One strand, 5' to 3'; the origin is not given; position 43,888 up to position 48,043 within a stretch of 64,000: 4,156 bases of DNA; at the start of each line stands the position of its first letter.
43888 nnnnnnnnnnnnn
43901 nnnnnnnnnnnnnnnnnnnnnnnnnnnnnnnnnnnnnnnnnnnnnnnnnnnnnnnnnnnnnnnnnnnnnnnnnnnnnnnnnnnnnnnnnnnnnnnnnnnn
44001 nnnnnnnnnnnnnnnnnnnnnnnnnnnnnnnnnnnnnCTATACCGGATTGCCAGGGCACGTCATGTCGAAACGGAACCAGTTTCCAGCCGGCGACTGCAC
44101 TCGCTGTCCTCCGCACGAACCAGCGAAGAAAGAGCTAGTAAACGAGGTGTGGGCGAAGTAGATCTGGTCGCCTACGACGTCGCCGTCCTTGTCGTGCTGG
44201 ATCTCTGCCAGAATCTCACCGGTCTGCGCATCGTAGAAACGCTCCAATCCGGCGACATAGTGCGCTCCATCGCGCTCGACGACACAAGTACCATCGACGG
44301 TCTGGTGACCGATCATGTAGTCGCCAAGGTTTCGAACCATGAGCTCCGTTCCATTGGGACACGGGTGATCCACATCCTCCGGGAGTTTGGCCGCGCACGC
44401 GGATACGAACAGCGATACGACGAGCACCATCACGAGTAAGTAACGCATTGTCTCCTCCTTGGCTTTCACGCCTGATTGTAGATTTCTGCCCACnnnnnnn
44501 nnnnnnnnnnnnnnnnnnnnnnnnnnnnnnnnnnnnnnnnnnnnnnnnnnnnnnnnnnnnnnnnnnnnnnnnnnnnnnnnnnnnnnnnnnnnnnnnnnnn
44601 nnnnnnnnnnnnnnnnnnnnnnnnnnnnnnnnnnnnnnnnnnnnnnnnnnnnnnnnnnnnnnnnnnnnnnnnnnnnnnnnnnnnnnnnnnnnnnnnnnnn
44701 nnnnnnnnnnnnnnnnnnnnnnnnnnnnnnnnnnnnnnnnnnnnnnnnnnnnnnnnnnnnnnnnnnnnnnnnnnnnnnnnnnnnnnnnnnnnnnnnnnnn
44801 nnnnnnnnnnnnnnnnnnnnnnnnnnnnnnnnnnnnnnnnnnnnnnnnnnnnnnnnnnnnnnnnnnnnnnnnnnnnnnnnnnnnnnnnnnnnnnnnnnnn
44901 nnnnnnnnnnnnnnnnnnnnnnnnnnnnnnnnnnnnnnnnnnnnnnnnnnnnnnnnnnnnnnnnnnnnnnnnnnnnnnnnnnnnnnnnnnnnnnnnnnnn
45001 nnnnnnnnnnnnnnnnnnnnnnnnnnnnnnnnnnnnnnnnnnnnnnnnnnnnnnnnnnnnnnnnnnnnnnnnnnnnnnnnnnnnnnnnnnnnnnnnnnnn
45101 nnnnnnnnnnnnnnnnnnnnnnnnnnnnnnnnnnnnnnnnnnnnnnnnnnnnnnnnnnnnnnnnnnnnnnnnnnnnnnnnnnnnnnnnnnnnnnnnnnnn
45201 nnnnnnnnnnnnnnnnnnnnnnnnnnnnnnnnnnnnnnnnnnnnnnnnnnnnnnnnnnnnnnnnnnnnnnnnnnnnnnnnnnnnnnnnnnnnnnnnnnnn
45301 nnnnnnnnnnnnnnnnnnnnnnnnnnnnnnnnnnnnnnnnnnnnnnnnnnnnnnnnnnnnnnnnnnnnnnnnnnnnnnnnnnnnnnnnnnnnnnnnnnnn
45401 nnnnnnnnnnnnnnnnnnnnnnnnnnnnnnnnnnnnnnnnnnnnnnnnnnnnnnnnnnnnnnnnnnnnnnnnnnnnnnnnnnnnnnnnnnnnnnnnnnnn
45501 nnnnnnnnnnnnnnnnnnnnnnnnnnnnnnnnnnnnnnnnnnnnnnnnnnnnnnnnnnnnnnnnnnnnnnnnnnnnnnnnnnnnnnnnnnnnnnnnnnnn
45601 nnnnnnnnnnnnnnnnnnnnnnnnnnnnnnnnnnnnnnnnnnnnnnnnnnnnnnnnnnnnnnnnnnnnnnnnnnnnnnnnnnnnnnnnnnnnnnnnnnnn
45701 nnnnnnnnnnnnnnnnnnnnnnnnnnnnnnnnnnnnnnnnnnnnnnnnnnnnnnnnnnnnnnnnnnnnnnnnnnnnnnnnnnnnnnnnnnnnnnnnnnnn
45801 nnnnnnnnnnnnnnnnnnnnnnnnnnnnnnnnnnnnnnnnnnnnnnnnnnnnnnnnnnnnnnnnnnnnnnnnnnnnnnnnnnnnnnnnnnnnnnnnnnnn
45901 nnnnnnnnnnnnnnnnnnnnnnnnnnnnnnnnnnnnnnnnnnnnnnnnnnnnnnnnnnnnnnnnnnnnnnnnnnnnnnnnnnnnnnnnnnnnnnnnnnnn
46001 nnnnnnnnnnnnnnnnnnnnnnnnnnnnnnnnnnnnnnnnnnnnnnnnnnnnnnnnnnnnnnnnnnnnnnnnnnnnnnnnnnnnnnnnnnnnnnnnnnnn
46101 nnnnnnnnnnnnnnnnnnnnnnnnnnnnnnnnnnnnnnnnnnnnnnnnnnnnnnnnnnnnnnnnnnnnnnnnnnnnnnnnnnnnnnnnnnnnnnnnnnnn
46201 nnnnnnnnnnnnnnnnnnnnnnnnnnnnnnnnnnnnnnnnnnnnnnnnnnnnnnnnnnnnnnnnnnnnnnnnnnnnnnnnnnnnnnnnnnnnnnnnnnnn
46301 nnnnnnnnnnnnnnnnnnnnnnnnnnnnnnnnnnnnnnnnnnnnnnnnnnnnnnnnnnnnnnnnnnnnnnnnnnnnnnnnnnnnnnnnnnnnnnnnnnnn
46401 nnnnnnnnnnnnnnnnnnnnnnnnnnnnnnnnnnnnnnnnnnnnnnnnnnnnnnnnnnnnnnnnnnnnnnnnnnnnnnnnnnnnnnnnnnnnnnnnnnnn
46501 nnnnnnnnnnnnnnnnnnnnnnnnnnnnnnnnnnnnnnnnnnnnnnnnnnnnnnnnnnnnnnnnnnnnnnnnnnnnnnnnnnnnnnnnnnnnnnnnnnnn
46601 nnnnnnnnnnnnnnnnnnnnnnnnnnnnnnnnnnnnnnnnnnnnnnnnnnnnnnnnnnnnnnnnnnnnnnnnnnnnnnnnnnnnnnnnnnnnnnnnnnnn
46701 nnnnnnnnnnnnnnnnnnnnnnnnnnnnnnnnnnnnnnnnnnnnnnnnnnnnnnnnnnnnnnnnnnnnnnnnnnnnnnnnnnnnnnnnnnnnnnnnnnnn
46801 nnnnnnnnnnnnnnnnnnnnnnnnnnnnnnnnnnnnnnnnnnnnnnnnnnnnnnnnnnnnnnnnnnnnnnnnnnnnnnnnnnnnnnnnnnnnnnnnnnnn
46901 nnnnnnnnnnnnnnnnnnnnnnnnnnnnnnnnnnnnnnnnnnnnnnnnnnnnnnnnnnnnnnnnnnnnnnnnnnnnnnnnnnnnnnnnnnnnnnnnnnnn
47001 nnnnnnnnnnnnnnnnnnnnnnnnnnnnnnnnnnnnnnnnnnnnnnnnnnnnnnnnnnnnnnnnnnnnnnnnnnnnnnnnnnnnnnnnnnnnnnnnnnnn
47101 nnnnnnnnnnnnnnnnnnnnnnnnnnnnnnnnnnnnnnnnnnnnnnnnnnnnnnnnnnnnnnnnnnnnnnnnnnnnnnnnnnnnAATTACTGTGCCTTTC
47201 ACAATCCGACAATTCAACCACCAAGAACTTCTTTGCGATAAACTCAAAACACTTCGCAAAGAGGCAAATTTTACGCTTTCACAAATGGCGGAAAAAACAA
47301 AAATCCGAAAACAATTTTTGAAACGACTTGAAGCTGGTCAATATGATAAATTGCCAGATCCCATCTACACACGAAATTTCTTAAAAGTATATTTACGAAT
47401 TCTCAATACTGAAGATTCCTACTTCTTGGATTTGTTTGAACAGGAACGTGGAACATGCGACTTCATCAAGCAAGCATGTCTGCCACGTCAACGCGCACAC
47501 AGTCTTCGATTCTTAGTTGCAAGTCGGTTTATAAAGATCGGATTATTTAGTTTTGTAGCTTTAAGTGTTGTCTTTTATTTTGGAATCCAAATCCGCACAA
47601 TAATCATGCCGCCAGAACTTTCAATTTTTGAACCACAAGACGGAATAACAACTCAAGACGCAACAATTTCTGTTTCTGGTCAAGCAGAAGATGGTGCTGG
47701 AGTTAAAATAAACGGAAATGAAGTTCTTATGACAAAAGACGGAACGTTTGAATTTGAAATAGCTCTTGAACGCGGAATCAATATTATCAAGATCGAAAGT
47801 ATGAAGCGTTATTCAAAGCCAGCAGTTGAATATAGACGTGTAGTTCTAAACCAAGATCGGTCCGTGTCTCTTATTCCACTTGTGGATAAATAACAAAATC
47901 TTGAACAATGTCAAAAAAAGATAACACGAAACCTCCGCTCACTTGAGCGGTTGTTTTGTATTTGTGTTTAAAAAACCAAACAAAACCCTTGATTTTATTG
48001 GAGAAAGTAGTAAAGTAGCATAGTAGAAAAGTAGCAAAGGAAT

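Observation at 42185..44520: GC-rich island (~55% GC) between rpoB and ftsK carrying a 380-aa hypothetical protein and a Cys-rich lipoprotein, bounded by the hairpin repeat elements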

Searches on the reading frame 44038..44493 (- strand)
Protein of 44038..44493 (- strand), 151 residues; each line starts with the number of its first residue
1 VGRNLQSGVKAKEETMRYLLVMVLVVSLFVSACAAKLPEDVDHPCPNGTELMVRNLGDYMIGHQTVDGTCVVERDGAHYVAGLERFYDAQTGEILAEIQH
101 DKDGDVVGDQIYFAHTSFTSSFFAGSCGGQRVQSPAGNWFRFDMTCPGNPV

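Call 5: search_protein_families(library=pfam, proteins=[window:44038-44493:-], max_evalue=1)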
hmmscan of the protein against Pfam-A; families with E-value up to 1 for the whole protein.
window:44038-44493:- (151 aa): 2 families
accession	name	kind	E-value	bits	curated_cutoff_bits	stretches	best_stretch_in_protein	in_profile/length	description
PF01831.24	Peptidase_C16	-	0.00049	20.2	27.7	1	18-128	129-237/249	Peptidase C16 family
PF10601.15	zf-LITAF-like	-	0.16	12.6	23.8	1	6-47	16-61/70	LITAF-like zinc ribbon domain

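Call 6: search_protein_families(library=padloc, proteins=[window:44038-44493:-], max_evalue=1)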
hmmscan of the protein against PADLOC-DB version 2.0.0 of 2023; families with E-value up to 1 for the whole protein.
window:44038-44493:- (151 aa): 0 families

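Call 7: search_protein_families(library=phrogs, proteins=[window:44038-44493:-], max_evalue=1)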
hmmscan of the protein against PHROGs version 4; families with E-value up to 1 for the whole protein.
window:44038-44493:- (151 aa): 2 families
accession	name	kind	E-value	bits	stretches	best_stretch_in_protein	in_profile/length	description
phrog_4544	-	unknown function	0.11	12.5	1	83-145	409-471/501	-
phrog_3198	-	lysis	0.26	11.8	1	18-46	5-32/68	Rz-like spanin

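Call 12: find_homologous_proteins(query=window:44038-44448:-, max_evalue=0.001)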
Query window:44038-44448:- (136 aa): 2 proteins with E <= 0.001 among 7 candidates.
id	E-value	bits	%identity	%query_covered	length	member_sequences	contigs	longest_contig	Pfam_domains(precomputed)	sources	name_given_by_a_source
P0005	1.5e-89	315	100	100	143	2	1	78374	-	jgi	jgi:hypothetical protein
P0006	8.5e-30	121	84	51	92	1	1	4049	-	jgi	-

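Call 66: search_dna_similar(query=window:44038-44448:-, collection=phages, mode=protein, max_evalue=0.01)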
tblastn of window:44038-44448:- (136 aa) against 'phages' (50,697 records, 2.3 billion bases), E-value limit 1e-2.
No match.

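Call 67: search_dna_similar(query=window:44038-44448:-, collection=plasmids, mode=protein, max_evalue=0.01)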
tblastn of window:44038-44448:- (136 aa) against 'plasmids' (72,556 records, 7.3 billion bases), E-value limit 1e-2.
No match.

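Call 78: search_protein_families(library=ncbifam, proteins=[window:44038-44448:-], max_evalue=0.1)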
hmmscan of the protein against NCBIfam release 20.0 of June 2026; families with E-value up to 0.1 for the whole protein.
window:44038-44448:- (136 aa): 1 family
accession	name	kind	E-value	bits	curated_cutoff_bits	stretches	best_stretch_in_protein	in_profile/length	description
NF041529.1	LvhB7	equivalog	0.0041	16.8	70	1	1-32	1-28/45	T4SS-associated protein LvhB7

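Call 91: find_related_loci(query=window:44038-44448:-, collection=viral_contigs, flank=5000)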
Query window:44038-44448:- (136 aa) in viral_contigs; peptide patterns used: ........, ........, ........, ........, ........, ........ (x = any residue, [..] = any of these).
3 stretches matched a pattern, but none encodes a relative of the query by tblastn (E <= 1e-3).

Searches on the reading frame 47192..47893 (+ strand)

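Call 58: search_protein_families(library=pfam, proteins=[window:47192-47893:+], max_evalue=0.001)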
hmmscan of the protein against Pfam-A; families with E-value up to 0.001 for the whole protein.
window:47192-47893:+ (233 aa): 5 families
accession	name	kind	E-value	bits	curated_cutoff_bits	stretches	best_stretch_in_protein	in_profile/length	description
PF13413.12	HTH_25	-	3.5e-15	56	24.6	1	18-72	2-56/62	Helix-turn-helix domain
PF09136.16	Glucodextran_B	-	4.4e-14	52.6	27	1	141-218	1-80/83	Glucodextranase, domain B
PF12844.13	HTH_19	-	1.1e-06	28.9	30.2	1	17-75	3-55/64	Helix-turn-helix domain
PF01381.28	HTH_3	-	2.9e-05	24.5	23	1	18-51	1-34/55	Helix-turn-helix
PF13560.12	HTH_31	-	0.00052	20.7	27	1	17-55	5-42/64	Helix-turn-helix domain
